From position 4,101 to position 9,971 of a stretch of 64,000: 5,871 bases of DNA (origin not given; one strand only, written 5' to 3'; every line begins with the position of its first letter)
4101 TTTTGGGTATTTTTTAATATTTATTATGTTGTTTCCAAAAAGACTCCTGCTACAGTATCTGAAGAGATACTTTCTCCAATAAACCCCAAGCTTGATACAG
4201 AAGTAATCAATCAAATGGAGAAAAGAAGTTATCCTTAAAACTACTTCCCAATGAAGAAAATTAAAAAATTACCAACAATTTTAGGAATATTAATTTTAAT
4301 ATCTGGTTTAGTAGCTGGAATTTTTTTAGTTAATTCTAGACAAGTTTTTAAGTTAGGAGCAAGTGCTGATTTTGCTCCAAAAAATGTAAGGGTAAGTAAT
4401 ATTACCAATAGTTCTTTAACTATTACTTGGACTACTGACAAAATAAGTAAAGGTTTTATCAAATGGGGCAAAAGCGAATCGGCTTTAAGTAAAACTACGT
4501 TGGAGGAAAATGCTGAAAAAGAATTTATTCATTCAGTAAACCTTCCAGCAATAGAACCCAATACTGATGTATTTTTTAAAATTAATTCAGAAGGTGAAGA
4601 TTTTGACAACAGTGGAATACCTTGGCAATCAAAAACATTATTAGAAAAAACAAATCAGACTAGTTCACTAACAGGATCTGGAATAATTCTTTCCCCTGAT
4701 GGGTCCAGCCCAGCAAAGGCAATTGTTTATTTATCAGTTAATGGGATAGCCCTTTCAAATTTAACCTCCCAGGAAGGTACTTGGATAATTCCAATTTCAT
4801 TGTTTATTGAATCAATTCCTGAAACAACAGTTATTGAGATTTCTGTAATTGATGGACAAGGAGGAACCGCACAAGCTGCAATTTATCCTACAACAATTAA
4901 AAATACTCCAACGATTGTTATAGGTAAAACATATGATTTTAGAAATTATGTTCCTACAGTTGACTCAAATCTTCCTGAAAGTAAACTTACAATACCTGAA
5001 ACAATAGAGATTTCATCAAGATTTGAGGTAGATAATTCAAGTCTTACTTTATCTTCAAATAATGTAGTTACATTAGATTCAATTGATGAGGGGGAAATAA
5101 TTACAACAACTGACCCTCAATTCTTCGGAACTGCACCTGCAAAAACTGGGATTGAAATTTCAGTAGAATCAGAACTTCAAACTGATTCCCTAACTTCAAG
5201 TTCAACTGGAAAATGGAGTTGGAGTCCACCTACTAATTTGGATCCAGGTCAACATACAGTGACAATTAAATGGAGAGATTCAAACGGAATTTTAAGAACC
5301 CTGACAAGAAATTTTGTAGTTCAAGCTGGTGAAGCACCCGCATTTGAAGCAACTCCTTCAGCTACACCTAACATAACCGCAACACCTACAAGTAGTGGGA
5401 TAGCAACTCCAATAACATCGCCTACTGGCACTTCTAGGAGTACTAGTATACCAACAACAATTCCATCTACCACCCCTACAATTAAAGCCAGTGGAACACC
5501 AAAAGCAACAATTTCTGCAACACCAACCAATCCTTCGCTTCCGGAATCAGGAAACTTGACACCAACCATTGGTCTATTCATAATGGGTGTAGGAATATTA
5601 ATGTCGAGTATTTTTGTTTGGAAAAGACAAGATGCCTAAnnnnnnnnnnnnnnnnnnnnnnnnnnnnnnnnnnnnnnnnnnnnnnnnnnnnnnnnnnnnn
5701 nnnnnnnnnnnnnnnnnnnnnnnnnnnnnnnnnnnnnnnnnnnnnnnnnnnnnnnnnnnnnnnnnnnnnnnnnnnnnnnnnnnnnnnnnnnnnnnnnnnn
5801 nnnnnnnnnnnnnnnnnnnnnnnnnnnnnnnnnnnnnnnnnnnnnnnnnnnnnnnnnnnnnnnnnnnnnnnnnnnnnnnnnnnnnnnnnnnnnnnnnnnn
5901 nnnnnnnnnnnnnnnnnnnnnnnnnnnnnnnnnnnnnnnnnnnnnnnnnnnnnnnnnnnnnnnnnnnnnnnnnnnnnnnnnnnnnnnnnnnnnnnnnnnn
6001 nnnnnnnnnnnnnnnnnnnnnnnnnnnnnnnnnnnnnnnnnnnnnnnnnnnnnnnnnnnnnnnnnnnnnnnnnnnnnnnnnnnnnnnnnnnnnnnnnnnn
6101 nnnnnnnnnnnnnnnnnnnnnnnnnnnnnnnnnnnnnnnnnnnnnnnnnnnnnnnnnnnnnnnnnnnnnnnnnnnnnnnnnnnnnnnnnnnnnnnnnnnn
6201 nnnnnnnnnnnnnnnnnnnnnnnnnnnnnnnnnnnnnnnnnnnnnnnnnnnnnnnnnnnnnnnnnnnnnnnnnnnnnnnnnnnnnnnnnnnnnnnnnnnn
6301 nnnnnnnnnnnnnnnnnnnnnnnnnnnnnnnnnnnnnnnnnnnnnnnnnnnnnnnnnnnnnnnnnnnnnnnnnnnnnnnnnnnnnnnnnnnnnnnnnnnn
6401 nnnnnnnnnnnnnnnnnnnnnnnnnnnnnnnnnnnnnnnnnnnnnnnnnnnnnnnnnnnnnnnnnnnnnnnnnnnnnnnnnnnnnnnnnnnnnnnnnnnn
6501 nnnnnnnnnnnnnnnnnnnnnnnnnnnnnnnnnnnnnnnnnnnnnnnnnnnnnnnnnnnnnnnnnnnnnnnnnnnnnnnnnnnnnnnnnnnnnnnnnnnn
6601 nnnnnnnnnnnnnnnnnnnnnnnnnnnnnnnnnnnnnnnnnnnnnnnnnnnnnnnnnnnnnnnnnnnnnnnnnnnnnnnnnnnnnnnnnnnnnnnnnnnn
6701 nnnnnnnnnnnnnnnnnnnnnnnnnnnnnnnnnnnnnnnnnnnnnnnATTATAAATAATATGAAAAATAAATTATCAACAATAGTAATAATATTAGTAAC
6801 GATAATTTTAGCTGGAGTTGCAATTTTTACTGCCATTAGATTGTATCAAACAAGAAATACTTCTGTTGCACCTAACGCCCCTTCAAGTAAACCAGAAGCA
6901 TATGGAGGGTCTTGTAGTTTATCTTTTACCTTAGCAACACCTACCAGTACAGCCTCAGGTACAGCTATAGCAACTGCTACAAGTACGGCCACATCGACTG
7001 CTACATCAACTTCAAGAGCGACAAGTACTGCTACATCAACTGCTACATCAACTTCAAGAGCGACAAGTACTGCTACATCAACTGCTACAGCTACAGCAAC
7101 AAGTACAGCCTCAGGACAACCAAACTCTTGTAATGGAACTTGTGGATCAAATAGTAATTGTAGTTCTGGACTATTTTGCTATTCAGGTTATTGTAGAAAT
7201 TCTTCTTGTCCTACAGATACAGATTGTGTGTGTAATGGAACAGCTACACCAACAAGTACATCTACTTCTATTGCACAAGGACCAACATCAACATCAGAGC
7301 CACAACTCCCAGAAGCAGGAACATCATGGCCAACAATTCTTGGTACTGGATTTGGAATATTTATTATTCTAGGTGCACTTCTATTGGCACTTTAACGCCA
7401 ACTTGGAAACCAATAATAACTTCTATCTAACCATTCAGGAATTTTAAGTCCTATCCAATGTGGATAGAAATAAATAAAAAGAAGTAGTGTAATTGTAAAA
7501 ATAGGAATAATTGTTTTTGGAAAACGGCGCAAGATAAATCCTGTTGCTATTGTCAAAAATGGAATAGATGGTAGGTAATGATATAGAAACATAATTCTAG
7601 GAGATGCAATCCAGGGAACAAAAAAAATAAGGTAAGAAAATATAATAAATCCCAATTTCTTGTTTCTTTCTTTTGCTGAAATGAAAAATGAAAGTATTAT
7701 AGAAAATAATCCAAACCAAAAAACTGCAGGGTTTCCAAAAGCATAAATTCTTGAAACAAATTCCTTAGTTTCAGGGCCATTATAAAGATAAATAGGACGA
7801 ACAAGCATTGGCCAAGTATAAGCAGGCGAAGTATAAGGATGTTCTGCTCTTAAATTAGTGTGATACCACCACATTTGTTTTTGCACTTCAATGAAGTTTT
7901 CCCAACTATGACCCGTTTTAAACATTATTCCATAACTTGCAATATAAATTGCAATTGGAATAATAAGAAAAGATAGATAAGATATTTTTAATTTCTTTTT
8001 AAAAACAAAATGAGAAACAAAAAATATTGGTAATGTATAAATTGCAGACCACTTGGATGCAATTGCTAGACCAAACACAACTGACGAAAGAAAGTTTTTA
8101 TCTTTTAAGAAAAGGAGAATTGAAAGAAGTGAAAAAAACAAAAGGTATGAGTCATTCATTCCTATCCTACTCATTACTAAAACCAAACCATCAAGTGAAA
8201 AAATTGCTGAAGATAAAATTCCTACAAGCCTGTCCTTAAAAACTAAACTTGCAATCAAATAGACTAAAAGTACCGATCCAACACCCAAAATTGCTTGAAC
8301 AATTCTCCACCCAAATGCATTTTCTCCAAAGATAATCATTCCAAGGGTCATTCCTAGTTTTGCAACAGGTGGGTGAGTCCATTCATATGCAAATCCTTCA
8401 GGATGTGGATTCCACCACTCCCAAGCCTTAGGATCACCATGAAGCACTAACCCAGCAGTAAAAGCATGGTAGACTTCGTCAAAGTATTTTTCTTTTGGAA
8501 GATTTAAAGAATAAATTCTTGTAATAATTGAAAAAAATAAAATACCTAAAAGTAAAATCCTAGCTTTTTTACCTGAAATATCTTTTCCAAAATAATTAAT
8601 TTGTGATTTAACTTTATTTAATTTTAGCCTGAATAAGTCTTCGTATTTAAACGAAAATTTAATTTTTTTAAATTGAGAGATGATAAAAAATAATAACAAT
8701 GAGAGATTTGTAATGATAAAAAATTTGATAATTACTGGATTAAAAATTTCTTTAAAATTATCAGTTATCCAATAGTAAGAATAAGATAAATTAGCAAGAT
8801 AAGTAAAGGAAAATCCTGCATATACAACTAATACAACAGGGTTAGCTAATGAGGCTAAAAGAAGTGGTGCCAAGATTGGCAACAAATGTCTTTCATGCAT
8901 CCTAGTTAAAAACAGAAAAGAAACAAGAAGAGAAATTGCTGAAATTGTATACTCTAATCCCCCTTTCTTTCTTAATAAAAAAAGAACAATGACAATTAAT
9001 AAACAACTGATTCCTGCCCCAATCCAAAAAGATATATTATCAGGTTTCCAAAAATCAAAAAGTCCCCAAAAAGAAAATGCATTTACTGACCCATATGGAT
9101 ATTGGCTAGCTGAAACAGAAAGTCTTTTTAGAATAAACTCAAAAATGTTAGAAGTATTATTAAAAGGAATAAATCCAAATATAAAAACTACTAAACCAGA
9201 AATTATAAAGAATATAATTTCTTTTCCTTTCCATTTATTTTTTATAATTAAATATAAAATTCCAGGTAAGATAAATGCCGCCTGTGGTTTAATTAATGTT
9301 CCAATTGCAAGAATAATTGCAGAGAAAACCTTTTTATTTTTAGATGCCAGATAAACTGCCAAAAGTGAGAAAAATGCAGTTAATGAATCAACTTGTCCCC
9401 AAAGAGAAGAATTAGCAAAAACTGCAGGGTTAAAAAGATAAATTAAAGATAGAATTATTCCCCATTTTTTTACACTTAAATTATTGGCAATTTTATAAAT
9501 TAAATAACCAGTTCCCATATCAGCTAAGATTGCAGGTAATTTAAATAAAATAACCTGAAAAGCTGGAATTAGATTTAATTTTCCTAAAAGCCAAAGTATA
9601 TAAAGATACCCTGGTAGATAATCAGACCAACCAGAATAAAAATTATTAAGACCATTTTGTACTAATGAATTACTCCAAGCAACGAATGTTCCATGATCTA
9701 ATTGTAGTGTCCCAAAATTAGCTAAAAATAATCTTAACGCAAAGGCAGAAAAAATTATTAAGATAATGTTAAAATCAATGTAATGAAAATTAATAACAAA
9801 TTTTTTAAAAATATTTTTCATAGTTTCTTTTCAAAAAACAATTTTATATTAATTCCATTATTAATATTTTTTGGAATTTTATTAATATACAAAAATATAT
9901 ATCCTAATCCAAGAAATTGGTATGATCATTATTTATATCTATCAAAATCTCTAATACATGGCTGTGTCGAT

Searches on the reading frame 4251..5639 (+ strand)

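Call 64: search_protein_families(library=pfam, proteins=[window:4251-5639:+], max_evalue=0.001)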
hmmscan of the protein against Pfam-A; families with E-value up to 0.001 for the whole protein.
window:4251-5639:+ (462 aa): 3 families
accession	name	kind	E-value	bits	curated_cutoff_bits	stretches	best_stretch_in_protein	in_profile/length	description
PF19077.6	Big_13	-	7.5e-08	33.2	27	1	281-352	21-94/102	Bacterial Ig-like domain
PF16656.11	Pur_ac_phosph_N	-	1.1e-06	29.5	30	1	43-116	1-83/93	Purple acid Phosphatase, N-terminal domain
PF00041.27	fn3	-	1.3e-05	25.8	25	1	42-111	2-66/84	Fibronectin type III domain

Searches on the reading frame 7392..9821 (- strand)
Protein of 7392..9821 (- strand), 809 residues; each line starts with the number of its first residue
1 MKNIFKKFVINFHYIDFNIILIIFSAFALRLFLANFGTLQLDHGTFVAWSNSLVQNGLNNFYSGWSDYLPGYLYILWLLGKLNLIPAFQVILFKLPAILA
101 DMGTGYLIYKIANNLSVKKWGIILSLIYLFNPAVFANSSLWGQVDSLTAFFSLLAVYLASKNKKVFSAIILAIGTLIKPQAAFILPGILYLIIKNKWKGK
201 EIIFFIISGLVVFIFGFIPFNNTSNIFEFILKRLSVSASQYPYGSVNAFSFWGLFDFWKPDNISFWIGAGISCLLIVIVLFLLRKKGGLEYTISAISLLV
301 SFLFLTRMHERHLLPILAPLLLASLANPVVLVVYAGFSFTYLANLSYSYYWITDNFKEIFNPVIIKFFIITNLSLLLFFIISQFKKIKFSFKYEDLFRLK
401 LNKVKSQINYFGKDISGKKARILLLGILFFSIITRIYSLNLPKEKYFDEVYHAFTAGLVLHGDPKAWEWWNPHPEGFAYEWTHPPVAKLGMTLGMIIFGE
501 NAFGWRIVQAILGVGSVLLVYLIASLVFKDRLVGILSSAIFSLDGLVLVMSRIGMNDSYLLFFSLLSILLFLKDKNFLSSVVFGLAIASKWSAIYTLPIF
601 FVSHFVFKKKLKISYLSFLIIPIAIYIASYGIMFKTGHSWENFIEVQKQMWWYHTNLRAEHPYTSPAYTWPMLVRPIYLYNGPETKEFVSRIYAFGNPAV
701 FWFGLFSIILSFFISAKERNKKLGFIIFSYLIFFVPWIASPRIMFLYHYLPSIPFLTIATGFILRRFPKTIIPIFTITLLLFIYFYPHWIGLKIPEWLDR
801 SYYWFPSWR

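Call 23: search_protein_families(library=pfam, proteins=[window:7392-9821:-], max_evalue=10)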
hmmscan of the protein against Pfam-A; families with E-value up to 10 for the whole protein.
window:7392-9821:- (809 aa): 5 families
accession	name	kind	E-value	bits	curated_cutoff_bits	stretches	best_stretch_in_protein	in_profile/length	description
PF16192.10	PMT_4TMC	-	3.9e-20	72.6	32.4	1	640-808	2-202/202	C-terminal four TMM region of protein-O-mannosyltransferase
PF13231.12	PMT_2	-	2.6e-14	54.2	26.1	2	483-618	2-145/160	Dolichyl-phosphate-mannose-protein mannosyltransferase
PF02366.24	PMT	-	3.4e-12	46.9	22.7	2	498-634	78-241/245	Dolichyl-phosphate-mannose-protein mannosyltransferase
PF09594.16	GT87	-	1.5e-09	38.4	25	2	68-303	3-231/237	Glycosyltransferase family 87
PF15971.10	Mannosyl_trans4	-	0.0048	17.2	33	2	513-610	43-143/163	DolP-mannose mannosyltransferase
